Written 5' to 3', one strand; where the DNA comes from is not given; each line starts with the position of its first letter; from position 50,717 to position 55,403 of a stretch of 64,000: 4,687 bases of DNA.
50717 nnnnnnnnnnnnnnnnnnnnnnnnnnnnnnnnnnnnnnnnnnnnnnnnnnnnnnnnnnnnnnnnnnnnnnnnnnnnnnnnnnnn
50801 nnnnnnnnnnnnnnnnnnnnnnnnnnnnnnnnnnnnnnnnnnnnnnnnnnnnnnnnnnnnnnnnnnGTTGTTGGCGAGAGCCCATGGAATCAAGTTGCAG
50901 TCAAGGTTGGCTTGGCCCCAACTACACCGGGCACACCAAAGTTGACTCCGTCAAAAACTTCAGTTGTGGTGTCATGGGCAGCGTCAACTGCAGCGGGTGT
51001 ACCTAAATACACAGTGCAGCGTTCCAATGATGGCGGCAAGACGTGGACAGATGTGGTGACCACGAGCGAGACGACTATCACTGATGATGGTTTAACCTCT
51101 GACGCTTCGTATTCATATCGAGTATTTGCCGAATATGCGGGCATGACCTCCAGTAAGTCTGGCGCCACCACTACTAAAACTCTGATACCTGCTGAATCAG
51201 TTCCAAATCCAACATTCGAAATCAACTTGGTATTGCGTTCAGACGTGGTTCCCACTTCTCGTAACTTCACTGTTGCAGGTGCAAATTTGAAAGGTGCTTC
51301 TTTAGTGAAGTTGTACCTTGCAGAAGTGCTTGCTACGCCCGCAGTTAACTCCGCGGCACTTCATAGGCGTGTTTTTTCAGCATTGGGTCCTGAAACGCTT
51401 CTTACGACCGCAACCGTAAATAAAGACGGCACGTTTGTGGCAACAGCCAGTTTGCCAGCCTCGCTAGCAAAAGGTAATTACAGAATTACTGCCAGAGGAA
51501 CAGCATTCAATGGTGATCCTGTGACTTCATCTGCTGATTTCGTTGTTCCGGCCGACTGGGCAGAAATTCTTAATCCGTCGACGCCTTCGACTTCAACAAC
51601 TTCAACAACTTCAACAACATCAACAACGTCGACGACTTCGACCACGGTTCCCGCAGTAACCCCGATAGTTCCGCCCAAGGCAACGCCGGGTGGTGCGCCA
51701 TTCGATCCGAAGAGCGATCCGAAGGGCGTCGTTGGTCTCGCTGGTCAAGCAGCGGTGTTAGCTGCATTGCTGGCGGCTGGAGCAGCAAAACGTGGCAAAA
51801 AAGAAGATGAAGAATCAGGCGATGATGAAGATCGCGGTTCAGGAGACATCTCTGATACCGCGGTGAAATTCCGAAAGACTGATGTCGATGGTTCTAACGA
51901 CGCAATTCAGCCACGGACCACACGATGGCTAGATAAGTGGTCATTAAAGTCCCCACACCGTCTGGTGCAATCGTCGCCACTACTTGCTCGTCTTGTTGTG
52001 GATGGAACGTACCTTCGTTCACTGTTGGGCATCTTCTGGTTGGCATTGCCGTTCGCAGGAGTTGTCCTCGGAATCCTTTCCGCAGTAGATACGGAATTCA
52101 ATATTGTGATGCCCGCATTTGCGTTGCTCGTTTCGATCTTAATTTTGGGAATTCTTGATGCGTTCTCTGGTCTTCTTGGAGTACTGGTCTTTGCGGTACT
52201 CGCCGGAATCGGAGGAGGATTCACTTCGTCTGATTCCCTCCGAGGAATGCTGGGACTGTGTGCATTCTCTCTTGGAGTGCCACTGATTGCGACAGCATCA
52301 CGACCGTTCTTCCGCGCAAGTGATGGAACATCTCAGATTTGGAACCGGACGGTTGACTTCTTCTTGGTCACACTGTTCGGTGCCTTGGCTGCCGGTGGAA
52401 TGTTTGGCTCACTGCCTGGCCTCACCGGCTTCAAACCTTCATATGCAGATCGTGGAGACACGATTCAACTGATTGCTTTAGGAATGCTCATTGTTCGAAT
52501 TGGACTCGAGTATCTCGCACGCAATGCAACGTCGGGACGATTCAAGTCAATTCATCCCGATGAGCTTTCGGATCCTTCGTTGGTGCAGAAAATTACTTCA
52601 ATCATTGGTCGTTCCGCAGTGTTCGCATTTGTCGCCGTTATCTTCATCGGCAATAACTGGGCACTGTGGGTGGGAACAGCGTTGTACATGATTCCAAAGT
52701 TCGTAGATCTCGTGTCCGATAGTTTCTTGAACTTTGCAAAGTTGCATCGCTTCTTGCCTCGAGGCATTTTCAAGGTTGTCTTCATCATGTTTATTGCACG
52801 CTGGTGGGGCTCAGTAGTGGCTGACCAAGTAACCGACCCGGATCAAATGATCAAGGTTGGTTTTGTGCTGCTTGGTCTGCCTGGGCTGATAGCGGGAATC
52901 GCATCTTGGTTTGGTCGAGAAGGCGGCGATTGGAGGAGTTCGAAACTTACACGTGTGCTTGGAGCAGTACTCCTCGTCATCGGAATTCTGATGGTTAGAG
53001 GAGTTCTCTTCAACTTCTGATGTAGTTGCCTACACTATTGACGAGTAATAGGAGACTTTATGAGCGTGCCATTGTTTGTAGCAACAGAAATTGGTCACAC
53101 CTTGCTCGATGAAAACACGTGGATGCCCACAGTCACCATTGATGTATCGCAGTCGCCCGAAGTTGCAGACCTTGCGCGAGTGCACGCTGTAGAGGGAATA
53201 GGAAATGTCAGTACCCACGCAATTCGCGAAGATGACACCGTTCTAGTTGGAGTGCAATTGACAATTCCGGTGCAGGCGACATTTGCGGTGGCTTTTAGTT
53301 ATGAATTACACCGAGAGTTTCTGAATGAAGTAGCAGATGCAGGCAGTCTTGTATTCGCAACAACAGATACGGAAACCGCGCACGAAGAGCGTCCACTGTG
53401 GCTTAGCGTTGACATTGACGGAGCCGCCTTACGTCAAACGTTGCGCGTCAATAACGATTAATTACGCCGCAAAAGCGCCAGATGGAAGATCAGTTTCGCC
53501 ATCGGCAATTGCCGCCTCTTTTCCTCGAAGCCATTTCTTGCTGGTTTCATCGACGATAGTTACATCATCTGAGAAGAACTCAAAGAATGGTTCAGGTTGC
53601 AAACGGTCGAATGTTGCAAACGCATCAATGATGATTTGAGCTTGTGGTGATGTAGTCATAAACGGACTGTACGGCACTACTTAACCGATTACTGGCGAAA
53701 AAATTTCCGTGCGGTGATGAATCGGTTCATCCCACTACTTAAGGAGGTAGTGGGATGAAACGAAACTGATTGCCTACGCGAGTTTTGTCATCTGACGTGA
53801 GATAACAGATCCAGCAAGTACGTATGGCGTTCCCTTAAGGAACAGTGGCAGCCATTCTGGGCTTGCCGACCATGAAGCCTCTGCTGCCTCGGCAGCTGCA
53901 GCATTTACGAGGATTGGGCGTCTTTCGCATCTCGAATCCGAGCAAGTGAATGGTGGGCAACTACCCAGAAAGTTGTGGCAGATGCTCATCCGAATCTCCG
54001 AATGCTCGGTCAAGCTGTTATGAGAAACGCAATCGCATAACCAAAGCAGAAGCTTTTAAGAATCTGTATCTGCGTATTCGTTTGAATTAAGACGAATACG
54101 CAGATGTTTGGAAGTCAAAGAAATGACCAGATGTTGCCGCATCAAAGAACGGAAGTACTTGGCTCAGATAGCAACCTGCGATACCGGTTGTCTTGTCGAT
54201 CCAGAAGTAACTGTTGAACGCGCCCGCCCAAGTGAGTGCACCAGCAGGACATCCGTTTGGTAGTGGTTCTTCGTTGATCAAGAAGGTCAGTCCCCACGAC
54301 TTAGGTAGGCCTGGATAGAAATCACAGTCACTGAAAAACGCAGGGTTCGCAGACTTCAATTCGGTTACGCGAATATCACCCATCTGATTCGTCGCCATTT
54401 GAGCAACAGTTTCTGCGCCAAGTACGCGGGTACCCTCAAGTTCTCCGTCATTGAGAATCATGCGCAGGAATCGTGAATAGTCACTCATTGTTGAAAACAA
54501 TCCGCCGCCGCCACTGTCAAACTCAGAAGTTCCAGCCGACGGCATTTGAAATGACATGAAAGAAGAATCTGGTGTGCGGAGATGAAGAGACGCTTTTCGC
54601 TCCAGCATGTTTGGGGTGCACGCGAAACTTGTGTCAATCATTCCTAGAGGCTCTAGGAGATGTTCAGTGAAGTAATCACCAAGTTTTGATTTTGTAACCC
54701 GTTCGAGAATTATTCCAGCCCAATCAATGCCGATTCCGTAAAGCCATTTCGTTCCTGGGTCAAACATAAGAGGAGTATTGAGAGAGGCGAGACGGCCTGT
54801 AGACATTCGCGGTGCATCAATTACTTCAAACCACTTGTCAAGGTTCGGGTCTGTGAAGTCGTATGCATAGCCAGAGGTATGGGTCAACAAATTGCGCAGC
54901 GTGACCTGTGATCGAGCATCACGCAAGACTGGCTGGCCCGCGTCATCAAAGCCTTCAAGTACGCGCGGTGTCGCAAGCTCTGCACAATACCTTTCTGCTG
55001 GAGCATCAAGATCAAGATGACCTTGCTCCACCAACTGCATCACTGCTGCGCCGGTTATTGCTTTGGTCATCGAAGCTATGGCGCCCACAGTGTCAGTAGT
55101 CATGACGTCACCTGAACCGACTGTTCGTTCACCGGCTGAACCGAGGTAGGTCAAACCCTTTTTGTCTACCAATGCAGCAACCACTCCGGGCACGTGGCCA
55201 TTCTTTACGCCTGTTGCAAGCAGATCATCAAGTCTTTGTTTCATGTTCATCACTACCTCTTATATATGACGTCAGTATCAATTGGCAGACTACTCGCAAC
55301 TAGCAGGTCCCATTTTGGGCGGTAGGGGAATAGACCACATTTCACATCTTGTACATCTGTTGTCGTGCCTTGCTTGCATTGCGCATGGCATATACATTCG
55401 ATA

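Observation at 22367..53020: Uninterrupted 30.65-kb gene encoding a 10,217-residue FN3/LamG surface protein (nearly half the window)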

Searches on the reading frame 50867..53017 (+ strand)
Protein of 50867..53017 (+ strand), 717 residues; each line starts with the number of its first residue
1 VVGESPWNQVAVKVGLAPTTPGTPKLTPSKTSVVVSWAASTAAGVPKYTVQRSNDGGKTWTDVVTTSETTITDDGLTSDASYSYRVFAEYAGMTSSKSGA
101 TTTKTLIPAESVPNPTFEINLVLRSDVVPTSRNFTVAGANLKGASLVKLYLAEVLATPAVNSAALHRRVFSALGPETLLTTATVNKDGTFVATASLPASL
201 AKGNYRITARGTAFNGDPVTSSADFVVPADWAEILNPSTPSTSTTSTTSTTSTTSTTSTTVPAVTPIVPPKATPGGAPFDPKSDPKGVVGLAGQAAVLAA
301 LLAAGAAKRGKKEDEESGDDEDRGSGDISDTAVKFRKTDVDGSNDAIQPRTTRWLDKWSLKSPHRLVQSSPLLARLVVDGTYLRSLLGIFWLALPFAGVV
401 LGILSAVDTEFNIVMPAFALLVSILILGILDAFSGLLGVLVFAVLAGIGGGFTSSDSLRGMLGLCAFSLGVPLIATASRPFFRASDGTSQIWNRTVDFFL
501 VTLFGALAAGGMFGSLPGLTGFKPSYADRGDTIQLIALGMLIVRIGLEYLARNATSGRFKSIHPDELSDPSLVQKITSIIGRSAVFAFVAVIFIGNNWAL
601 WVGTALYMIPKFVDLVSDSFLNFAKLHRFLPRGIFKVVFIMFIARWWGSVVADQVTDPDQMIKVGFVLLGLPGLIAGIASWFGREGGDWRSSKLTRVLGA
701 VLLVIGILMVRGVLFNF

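Call 5: search_protein_families(library=pfam, proteins=[window:50867-53017:+], max_evalue=0.1)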
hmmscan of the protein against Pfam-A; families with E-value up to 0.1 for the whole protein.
window:50867-53017:+ (717 aa): 4 families
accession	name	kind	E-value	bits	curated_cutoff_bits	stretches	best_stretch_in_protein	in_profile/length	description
PF00041.27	fn3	-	5.3e-05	23.8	25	1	28-99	11-79/84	Fibronectin type III domain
PF01108.23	Tissue_fac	-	0.00061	20.1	27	1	21-96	25-106/107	Tissue factor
PF00754.31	F5_F8_type_C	-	0.0074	16.8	28.2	1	31-72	48-89/127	F5/8 type C domain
PF22633.2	F5_F8_type_C_2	-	0.046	14.8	27.8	1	31-70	33-72/91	NedA-like, galactose-binding domain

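Call 11: search_protein_families(library=pfam, proteins=[window:51173-53017:+], max_evalue=10)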
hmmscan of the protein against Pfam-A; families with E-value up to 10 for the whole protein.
window:51173-53017:+ (615 aa): 3 families
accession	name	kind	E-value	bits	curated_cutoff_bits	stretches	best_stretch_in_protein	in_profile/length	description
PF05283.16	MGC-24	-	0.43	11.4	28.5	1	137-195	63-122/140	Multi-glycosylated core protein 24 (MGC-24), sialomucin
PF21827.1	New_glue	-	1.5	9.1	31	1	136-159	28-53/94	New glue protein family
PF06691.16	DUF1189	-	1.8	8.4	28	1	314-375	154-216/244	Protein of unknown function (DUF1189)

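Call 12: search_protein_families(library=ncbifam, proteins=[window:51173-53017:+], max_evalue=1)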
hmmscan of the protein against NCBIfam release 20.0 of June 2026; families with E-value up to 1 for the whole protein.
window:51173-53017:+ (615 aa): 0 families

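Call 14: find_homologous_proteins(query=window:51173-53017:+, max_evalue=0.001)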
Query window:51173-53017:+ (615 aa): 60 proteins with E <= 0.001 among 8000 candidates.
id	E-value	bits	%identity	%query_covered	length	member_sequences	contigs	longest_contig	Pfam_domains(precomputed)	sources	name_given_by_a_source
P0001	0.0e+0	1018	75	100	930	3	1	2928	PF00754.32,PF01108.24,PF25059.2,PF22633.4,PF00041.28,PF16656.12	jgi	jgi:fibronectin type 3 domain-containing protein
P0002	2.6e-297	1005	74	99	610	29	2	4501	-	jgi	jgi:hypothetical protein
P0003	6.4e-295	997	74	100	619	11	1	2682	-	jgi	jgi:hypothetical protein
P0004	2.3e-285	966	74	96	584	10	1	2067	-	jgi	jgi:hypothetical protein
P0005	1.3e-267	907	67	100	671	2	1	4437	-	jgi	jgi:hypothetical protein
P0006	1.3e-259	881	84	74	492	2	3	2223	-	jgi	jgi:hypothetical protein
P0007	2.9e-249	847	83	73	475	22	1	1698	-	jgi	jgi:hypothetical protein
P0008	5.3e-245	833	83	72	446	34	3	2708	-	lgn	-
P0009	1.4e-197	676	87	58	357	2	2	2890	-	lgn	-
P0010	2.2e-135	471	51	72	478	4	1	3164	-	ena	-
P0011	1.7e-134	468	45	85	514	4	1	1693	-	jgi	jgi:hypothetical protein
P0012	3.7e-131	457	45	82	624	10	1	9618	-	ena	-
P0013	5.0e-130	453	47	71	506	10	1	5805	-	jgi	jgi:hypothetical protein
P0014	6.5e-130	453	43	87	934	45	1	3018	-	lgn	-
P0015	1.2e-129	452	43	87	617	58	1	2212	-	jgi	jgi:hypothetical protein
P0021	1.4e-127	445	48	71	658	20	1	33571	-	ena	-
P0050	5.9e-117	410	42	88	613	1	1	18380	-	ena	-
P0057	2.8e-39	153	30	61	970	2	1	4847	-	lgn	-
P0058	8.0e-35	139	29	71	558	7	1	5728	-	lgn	-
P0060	6.1e-25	106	26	67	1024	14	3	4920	-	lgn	-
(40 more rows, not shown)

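Call 16: find_encoding_contigs(protein=P0021, flank=10000, max_places=3)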
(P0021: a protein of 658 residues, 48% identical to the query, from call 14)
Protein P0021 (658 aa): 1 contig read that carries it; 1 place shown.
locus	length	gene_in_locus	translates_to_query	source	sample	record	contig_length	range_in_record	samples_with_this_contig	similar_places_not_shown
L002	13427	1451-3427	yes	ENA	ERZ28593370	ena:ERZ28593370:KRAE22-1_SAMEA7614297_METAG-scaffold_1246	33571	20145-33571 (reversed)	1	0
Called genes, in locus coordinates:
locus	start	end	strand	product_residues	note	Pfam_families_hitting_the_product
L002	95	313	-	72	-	-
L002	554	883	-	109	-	-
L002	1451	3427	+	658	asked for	-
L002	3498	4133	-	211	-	PF14681:UPRTase, PF00156:Pribosyltran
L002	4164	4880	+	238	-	-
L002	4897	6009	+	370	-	PF02746:MR_MLE_N, PF26685:DUF8230_C, PF13378:MR_MLE_C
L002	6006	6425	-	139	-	PF01243:PNPOx_N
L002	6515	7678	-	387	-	PF00155:Aminotran_1_2, PF00266:Aminotran_5, PF01053:Cys_Met_Meta_PP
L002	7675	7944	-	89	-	-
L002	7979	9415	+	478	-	PF05697:Trigger_N, PF05698:Trigger_C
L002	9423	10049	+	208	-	PF00574:CLP_protease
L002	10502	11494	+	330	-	PF00004:AAA, PF07724:AAA_2, PF07728:AAA_5 (weak), PF10431:ClpB_D2-small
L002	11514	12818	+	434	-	PF08245:Mur_ligase_M, PF02875:Mur_ligase_C, PF27239:FOL3_C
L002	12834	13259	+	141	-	PF00334:NDK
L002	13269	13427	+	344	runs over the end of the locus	PF00022:Actin, PF06723:MreB_Mbl, PF00012:HSP70, PF14450:FtsA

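Call 31: predict_structure(alignment_id=A1)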
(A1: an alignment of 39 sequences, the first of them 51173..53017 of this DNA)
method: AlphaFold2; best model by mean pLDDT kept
length: 615 residues; sequences in the alignment: 39
mean_pLDDT: 65.8   pTM: 0.51
mean pLDDT of the five models: 65.8, 65.5, 64.4, 60.7, 57.6
residues with pLDDT >= 90: 67; 70-90: 246; 50-70: 142; < 50: 160
segments of 3 or more residues with pLDDT < 50: 1-15, 18-26, 55-70, 135-180, 182-188, 201-250, 382-386, 459-461
pLDDT, mean of each block of 10 residues (from residue 1): 30 46 46 79 88 53 44 79 86 78 84 79 72 45 29 29 33 40 46 55 44 35 31 31 34 53 61 64 79 95 94 90 93 94 91 85 87 68 55 79 84 78 86 93 81 58 61 79 73 73 76 67 58 64 70 77 73 70 55 71 70 51
secondary structure, 60 per line:
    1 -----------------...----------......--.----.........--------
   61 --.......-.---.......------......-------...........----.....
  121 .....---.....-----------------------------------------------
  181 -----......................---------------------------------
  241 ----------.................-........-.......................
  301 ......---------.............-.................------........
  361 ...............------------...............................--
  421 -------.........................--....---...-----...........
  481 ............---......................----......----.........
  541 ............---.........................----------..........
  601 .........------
elements in order: E18-20 E31-36 E44-52 H63-69 E75-81 E88-93 E101-111 E116-125 H129-133 H186-207 H251-267 H269-276 H278-306 H316-328 H330-346 H353-375 H388-418 H428-452 H455-458 H470-492 H496-517 H522-527 H532-552 H556-580 H591-609

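Call 34: fold_search(model_id=the predicted structure, library=pdb)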
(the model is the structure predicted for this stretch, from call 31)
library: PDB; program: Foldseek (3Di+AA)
matches with E <= 10: 1304; with E <= 0.001: 0
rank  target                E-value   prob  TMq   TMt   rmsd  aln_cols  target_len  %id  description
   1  6xi3                  1.4e-03  1.00  0.13  0.21   3.3       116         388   20  Crystal structure of tetra-tandem repeat in extending region of large adhesion protein (released 2020-10-14)
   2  6r4n_E                2.0e-03  1.00  0.12  0.37   5.4       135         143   12  Crystal structure of S. cerevisia Niemann-Pick type C protein NPC2 with ergosterol bound (released 2019-09-25)
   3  6r4m_A                2.5e-03  1.00  0.12  0.38   5.2       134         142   11  Crystal structure of S. cerevisia Niemann-Pick type C protein NPC2 (released 2019-09-25)
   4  6r4m_C                3.2e-03  1.00  0.12  0.37   5.3       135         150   11  Crystal structure of S. cerevisia Niemann-Pick type C protein NPC2 (released 2019-09-25)
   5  5cl2_A                3.2e-03  1.00  0.12  0.26   6.8       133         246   13  Crystal structure of Spo0M, sporulation control protein, from Bacillus subtilis. (released 2015-12-16)
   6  8dek_B                3.4e-03  1.00  0.12  0.17   5.1       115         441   10  The structure of the glycopeptidase catalytic domain including the linker of Amuc_1438 (released 2022-08-31)
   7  8dek_A                4.2e-03  1.00  0.12  0.17   5.2       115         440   10  The structure of the glycopeptidase catalytic domain including the linker of Amuc_1438 (released 2022-08-31)
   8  9ll2_A                4.2e-03  1.00  0.12  0.54   4.4       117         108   11  Crystal structure of the Helicobacter pylori copper resistance determinant CrdA in the apo form (released 2025-11-19)
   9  6cpd_A                4.8e-03  1.00  0.13  0.45   6.3       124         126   14  Crystal structure of PmoD soluble domain from Methylocystis sp. ATCC 49242 (Rockwell) (released 2018-10-31)
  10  6r4n_F                5.3e-03  1.00  0.12  0.37   5.1       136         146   11  Crystal structure of S. cerevisia Niemann-Pick type C protein NPC2 with ergosterol bound (released 2019-09-25)
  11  5cl2_B                5.3e-03  1.00  0.12  0.26   6.8       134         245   13  Crystal structure of Spo0M, sporulation control protein, from Bacillus subtilis. (released 2015-12-16)
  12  4kkp_B                6.1e-03  1.00  0.11  0.25  11.2       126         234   19  Crystal structure of Vibrio cholerae RbmA (crystal form 2) (released 2013-05-22)
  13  6cpd_B                6.3e-03  1.00  0.13  0.45   6.5       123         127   15  Crystal structure of PmoD soluble domain from Methylocystis sp. ATCC 49242 (Rockwell) (released 2018-10-31)
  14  6r4m_B                6.3e-03  1.00  0.11  0.37   5.6       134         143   11  Crystal structure of S. cerevisia Niemann-Pick type C protein NPC2 (released 2019-09-25)
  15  6r4n_B                6.6e-03  1.00  0.12  0.38   5.1       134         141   11  Crystal structure of S. cerevisia Niemann-Pick type C protein NPC2 with ergosterol bound (released 2019-09-25)
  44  2yn3_D                2.7e-02  1.00  0.13  0.33   4.0       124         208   18  Structural insight into the giant calcium-binding adhesin SiiE: implications for the adhesion of Salmonella enterica t (released 2013-04-03)
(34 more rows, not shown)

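Call 48: list_cluster_members(proteins=[P0057, P0058, P0060, P0071, P0179, P0121, P0066, P0110, P0191, P0061])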
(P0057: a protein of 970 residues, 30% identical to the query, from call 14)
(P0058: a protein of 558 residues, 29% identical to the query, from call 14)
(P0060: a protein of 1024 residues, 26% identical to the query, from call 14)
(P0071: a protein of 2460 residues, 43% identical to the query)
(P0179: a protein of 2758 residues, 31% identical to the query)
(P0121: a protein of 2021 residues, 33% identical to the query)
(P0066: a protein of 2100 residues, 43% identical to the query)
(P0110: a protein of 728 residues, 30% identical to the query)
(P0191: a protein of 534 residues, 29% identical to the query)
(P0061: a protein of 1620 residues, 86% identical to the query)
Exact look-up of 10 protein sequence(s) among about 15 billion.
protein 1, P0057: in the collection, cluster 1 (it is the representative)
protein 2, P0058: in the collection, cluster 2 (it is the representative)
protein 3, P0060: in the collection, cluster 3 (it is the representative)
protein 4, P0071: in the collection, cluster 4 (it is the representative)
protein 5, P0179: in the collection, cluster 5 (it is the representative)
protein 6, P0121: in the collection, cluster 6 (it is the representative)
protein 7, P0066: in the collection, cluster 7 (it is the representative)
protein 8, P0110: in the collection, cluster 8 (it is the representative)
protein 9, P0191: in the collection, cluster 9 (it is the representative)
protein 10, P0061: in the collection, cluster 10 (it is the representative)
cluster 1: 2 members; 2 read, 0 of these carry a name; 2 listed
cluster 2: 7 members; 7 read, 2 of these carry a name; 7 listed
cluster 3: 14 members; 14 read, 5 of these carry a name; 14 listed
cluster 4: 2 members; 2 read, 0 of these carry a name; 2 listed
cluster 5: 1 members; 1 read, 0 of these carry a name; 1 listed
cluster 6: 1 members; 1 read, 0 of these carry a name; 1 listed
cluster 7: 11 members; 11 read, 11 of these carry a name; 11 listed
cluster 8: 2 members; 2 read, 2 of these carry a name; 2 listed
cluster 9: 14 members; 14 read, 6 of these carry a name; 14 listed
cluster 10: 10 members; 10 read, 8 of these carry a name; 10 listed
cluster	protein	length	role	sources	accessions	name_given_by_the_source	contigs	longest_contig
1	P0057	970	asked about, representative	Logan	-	-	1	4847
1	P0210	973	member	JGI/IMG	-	-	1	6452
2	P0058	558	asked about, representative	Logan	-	-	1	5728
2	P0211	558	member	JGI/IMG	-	hypothetical protein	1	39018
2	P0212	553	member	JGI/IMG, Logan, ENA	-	hypothetical protein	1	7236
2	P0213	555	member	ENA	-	-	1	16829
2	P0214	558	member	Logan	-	-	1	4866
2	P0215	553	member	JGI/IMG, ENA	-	-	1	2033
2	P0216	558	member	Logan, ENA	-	-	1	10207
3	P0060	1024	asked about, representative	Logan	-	-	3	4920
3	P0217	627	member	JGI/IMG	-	hypothetical protein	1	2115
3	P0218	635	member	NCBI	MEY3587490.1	MAG: hypothetical protein RJA47_86, partial [Actinomycetota bacterium]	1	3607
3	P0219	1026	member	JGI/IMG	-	hypothetical protein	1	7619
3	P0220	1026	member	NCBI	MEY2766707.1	MAG: hypothetical protein RI912_369 [Actinomycetota bacterium]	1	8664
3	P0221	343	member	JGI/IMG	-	hypothetical protein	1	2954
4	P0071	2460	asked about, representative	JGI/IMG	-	-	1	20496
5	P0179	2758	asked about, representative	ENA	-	-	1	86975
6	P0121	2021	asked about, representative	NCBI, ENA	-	-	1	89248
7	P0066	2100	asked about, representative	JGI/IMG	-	hypothetical protein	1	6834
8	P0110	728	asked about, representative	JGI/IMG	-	hypothetical protein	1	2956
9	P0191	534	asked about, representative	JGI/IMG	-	hypothetical protein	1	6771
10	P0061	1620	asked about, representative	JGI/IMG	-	fibronectin type 3 domain-containing protein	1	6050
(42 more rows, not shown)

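Call 50: find_encoding_contigs(protein=P0050, flank=8000, max_places=2)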
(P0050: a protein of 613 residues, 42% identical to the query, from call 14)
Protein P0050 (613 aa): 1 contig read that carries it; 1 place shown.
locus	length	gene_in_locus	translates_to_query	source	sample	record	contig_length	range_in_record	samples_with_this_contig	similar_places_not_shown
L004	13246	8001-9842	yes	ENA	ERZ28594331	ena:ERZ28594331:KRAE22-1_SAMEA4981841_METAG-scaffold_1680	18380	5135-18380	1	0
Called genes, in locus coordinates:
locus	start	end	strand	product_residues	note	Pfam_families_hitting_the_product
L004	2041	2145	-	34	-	-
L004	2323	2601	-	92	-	-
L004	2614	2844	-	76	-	-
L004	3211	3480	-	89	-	-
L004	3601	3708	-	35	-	-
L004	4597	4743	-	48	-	-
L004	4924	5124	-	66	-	-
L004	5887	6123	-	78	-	-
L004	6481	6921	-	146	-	-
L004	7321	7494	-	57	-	-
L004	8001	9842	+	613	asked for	-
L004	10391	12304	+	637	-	PF00753:Lactamase_B, PF14863:Alkyl_sulf_dimr, PF14864:Alkyl_sulf_C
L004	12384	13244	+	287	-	?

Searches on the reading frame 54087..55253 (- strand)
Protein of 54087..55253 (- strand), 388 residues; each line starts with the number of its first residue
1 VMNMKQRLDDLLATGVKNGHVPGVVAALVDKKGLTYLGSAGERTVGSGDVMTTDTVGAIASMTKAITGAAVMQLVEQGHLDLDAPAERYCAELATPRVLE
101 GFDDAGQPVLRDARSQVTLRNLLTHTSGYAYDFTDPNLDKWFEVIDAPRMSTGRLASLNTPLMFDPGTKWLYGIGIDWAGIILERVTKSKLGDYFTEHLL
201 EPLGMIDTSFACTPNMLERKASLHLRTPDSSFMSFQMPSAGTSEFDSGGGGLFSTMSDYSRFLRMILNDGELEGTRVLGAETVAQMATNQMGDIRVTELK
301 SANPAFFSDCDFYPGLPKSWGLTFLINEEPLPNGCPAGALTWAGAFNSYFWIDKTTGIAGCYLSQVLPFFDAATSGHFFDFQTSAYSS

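Call 8: search_protein_families(library=pfam, proteins=[window:54087-55253:-], max_evalue=0.001)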
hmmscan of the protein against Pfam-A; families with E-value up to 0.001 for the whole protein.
window:54087-55253:- (388 aa): 1 family
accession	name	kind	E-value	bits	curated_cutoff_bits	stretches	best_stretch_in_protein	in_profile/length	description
PF00144.29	Beta-lactamase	-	2.7e-56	191.6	27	1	8-369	1-313/329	Beta-lactamase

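Call 47: find_encoding_contigs(protein=window:54087-55253:-, flank=3000, max_places=4)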
Protein window:54087-55253:- (388 aa): no gene with exactly this product is on record in the collection.
